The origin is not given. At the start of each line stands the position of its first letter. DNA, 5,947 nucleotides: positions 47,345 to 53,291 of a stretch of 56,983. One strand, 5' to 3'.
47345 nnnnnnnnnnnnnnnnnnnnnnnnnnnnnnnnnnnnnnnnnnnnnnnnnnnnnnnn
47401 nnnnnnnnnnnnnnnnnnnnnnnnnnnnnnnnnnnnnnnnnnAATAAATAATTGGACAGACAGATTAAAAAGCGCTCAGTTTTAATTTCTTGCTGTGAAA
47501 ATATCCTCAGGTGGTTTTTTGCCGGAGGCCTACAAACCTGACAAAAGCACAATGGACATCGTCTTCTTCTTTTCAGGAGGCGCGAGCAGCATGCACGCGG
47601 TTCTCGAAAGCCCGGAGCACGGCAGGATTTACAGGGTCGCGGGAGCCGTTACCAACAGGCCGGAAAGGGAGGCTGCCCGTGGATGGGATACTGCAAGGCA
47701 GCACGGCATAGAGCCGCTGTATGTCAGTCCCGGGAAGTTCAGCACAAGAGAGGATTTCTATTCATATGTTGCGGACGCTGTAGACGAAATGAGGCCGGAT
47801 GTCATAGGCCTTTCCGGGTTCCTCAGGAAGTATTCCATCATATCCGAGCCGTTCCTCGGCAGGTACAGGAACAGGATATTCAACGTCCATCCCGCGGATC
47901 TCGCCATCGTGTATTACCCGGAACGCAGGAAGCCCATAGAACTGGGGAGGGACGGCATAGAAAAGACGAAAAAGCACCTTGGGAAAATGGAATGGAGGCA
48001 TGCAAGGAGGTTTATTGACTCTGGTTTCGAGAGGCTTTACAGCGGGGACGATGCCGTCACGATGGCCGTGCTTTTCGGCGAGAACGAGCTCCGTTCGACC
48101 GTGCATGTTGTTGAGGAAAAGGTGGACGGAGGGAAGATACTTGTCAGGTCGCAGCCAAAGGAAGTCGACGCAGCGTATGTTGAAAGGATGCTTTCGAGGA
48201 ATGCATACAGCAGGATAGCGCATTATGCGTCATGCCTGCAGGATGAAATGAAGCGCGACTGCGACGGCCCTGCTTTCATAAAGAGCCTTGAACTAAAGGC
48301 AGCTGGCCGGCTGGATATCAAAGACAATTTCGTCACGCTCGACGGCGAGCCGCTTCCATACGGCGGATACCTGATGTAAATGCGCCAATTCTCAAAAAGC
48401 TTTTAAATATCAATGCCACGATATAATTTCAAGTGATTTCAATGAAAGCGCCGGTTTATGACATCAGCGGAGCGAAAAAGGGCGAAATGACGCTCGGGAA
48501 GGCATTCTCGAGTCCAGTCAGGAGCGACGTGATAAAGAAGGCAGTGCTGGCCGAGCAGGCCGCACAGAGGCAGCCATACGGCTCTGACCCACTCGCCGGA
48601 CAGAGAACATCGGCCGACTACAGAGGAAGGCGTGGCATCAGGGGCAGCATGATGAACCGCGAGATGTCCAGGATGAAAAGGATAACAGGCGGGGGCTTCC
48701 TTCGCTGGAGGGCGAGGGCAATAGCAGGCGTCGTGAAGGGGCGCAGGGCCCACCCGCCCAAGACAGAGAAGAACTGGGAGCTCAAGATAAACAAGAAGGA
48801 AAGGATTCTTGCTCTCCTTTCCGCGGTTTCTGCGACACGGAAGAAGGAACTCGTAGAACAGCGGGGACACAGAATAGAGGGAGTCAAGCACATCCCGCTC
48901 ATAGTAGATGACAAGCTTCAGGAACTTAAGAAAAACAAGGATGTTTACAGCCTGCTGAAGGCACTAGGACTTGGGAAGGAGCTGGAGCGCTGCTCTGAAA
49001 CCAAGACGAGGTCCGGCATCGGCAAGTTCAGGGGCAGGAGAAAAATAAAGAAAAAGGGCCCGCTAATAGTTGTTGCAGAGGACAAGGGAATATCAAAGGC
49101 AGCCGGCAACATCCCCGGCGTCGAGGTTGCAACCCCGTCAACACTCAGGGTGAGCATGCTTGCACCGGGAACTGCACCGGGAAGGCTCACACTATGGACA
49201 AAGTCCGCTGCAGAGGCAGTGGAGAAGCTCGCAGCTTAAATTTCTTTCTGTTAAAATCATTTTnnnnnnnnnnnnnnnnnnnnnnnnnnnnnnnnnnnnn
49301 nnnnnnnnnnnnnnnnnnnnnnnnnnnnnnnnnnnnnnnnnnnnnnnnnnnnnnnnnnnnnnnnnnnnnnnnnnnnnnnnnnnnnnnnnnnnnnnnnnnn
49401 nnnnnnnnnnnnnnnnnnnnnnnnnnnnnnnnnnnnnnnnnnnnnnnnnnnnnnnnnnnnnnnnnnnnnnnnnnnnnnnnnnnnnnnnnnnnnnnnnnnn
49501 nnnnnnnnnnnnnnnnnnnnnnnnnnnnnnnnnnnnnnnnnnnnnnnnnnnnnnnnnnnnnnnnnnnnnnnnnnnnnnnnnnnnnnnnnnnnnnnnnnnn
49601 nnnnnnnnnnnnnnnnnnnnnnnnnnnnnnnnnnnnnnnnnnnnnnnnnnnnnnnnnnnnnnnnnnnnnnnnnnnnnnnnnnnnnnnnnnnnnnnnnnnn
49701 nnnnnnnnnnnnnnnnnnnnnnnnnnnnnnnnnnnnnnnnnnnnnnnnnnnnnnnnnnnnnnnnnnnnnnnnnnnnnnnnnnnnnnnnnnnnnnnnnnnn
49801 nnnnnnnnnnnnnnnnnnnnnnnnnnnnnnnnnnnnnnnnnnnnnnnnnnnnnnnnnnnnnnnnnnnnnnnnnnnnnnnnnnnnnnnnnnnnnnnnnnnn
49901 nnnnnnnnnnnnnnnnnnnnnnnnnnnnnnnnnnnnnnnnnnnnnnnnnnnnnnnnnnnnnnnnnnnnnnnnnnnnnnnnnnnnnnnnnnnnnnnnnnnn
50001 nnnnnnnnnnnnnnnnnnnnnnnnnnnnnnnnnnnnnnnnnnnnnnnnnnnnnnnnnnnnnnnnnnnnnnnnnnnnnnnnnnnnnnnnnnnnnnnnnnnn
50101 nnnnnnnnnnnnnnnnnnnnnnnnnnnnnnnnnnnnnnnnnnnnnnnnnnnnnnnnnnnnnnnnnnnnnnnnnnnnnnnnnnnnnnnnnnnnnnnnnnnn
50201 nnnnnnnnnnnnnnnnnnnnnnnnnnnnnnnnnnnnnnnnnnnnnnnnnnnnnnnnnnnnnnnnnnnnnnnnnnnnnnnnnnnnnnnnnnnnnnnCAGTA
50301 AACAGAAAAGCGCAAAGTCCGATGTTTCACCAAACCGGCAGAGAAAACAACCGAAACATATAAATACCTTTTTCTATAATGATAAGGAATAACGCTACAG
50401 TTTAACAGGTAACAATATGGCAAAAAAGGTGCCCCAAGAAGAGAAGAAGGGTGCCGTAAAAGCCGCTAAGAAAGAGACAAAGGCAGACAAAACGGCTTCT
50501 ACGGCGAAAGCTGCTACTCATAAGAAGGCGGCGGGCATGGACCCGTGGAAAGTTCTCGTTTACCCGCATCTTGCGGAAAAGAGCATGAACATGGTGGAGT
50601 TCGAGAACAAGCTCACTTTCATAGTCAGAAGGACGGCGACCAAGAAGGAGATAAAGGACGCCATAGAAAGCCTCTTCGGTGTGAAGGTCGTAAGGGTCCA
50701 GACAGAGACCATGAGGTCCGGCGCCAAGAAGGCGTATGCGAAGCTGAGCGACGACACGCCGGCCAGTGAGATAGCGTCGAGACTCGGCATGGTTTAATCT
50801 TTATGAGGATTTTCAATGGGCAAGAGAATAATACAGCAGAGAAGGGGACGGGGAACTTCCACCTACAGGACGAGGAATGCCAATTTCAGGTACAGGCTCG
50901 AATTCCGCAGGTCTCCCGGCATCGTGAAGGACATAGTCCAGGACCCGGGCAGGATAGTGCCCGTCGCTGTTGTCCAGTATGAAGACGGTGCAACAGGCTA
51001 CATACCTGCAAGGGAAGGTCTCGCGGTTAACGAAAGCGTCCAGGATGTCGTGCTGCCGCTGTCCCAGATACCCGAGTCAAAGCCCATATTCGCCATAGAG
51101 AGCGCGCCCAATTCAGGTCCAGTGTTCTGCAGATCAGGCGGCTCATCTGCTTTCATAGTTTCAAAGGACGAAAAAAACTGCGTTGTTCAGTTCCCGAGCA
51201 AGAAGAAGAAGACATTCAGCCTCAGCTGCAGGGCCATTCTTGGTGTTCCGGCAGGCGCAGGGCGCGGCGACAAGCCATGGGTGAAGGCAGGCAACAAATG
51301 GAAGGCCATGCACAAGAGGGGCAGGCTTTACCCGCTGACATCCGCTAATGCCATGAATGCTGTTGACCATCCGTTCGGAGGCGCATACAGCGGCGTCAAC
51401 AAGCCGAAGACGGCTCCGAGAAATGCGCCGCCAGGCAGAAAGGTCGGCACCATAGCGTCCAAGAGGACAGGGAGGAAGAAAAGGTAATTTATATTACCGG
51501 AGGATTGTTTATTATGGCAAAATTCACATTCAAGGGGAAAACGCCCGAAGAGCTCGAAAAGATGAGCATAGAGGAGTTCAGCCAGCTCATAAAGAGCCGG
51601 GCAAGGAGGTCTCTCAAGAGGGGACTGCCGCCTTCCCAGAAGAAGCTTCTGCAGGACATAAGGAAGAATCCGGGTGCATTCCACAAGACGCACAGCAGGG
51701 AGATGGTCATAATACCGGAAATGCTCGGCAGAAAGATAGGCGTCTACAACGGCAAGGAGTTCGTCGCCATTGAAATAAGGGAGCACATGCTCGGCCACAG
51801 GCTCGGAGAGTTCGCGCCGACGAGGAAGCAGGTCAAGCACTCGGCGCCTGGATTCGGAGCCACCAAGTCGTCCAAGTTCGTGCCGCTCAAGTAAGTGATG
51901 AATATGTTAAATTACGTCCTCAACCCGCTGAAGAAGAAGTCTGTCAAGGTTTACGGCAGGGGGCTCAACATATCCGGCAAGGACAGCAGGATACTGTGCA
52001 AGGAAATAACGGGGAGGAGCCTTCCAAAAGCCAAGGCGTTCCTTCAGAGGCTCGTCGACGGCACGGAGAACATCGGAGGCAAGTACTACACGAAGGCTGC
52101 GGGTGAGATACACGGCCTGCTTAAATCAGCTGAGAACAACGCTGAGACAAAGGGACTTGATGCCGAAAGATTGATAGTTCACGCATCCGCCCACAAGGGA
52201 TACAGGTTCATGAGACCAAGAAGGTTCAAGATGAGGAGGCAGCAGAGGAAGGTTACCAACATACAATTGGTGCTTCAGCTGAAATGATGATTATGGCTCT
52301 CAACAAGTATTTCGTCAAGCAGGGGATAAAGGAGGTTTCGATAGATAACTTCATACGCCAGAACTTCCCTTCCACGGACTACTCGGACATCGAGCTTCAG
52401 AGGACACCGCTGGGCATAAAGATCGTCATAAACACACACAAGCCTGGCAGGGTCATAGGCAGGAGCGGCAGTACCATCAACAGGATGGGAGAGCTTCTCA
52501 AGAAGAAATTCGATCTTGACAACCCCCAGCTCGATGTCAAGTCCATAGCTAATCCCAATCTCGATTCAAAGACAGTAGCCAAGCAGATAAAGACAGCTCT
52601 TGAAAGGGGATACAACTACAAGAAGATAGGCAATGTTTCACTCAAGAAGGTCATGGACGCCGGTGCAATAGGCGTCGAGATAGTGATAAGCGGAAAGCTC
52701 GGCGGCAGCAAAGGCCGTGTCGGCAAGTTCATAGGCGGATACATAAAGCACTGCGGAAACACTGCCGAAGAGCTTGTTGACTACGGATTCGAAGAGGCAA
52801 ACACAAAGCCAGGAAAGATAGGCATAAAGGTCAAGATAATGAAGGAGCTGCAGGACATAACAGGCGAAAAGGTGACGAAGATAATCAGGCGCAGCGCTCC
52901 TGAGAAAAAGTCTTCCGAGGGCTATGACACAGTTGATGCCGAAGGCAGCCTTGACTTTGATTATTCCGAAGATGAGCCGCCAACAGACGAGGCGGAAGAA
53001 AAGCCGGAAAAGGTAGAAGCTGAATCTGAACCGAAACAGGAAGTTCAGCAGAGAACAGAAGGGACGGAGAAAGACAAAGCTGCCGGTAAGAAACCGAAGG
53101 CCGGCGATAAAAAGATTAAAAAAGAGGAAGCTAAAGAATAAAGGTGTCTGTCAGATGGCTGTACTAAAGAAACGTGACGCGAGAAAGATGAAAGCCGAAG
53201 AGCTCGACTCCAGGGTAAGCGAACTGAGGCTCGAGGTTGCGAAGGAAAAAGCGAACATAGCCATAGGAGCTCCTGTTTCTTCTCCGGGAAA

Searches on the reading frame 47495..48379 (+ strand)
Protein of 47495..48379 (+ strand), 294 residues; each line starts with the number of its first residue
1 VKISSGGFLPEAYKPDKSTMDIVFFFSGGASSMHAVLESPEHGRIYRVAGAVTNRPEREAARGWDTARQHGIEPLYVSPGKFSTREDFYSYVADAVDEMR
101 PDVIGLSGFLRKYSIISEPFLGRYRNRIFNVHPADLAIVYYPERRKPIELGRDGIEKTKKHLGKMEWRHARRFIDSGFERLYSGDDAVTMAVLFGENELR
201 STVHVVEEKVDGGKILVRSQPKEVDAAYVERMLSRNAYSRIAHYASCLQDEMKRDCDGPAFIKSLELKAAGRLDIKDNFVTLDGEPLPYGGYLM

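Call 68: search_protein_families(library=pfam, proteins=[window:47495-48379:+], max_evalue=0.00001)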
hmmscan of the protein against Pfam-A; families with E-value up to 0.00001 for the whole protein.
window:47495-48379:+ (294 aa): 1 family
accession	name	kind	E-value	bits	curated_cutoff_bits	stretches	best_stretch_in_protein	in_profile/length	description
PF00551.24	Formyl_trans_N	-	3e-17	63.4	26.1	1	20-134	1-110/181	Formyl transferase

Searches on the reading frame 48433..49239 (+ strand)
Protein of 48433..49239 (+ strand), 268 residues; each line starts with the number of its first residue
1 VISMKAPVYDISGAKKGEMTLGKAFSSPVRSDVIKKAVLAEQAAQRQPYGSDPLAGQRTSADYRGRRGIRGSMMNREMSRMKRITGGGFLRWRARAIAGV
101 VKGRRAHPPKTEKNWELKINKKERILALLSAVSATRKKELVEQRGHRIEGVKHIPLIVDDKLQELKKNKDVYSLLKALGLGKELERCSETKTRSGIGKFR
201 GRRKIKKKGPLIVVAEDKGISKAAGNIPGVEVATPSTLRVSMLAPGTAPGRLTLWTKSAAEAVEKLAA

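Call 68: search_protein_families(library=pfam, proteins=[window:48433-49239:+], max_evalue=0.00001)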
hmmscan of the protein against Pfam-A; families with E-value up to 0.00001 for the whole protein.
window:48433-49239:+ (268 aa): 1 family
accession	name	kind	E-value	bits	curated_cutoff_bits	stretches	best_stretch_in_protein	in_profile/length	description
PF00573.27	Ribosomal_L4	-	3.3e-34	118.6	25.8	1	22-265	5-189/190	Ribosomal protein L4/L1 family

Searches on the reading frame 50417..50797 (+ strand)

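Call 68: search_protein_families(library=pfam, proteins=[window:50417-50797:+], max_evalue=0.00001)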
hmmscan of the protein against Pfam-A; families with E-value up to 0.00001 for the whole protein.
window:50417-50797:+ (126 aa): 1 family
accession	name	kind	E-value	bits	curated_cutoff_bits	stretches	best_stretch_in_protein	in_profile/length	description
PF00276.25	Ribosomal_L23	-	1.5e-15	57.7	30.8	1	45-106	1-61/86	Ribosomal protein L23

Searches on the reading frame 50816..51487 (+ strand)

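Call 68: search_protein_families(library=pfam, proteins=[window:50816-51487:+], max_evalue=0.00001)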
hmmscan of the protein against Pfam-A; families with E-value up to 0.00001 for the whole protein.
window:50816-51487:+ (223 aa): 1 family
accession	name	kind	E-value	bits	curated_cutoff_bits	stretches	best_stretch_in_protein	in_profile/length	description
PF03947.24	Ribosomal_L2_C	-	4.3e-28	98.3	33.7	1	79-200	5-120/126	Ribosomal Proteins L2, C-terminal domain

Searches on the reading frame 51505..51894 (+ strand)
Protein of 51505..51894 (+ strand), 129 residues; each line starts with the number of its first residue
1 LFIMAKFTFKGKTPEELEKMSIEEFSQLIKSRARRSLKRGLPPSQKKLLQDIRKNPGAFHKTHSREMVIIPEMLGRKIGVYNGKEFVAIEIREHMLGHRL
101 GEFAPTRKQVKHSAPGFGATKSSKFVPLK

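Call 69: search_protein_families(library=pfam, proteins=[window:51505-51894:+], max_evalue=0.00001)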
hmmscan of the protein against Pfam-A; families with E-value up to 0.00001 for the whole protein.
window:51505-51894:+ (129 aa): 1 family
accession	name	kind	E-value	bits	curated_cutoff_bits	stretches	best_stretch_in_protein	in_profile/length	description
PF00203.26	Ribosomal_S19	-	1.1e-27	96.1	27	1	35-112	1-81/81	Ribosomal protein S19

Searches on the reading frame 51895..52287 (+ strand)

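Call 69: search_protein_families(library=pfam, proteins=[window:51895-52287:+], max_evalue=0.00001)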
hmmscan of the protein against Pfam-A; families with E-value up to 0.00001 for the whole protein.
window:51895-52287:+ (130 aa): 1 family
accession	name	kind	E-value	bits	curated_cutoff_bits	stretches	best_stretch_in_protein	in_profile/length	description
PF00237.24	Ribosomal_L22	-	1.1e-11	45.2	28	1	21-126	3-102/104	Ribosomal protein L22p/L17e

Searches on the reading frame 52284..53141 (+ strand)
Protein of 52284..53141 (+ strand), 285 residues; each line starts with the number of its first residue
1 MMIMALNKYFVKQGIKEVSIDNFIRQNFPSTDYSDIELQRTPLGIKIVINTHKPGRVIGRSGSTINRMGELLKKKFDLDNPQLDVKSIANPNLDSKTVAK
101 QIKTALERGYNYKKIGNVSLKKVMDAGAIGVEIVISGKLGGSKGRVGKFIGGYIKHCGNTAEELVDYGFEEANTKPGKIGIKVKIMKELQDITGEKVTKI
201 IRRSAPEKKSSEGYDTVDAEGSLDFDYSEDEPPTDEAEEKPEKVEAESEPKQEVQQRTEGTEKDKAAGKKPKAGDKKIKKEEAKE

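Call 69: search_protein_families(library=pfam, proteins=[window:52284-53141:+], max_evalue=0.00001)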
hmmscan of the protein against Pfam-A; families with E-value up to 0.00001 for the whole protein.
window:52284-53141:+ (285 aa): 2 families
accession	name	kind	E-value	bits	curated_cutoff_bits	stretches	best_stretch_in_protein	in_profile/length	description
PF00189.25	Ribosomal_S3_C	-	3.5e-22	79.2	34.1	1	102-185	1-83/83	Ribosomal protein S3, C-terminal domain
PF07650.23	KH_2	-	5.6e-13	49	22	1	20-86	2-69/78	KH domain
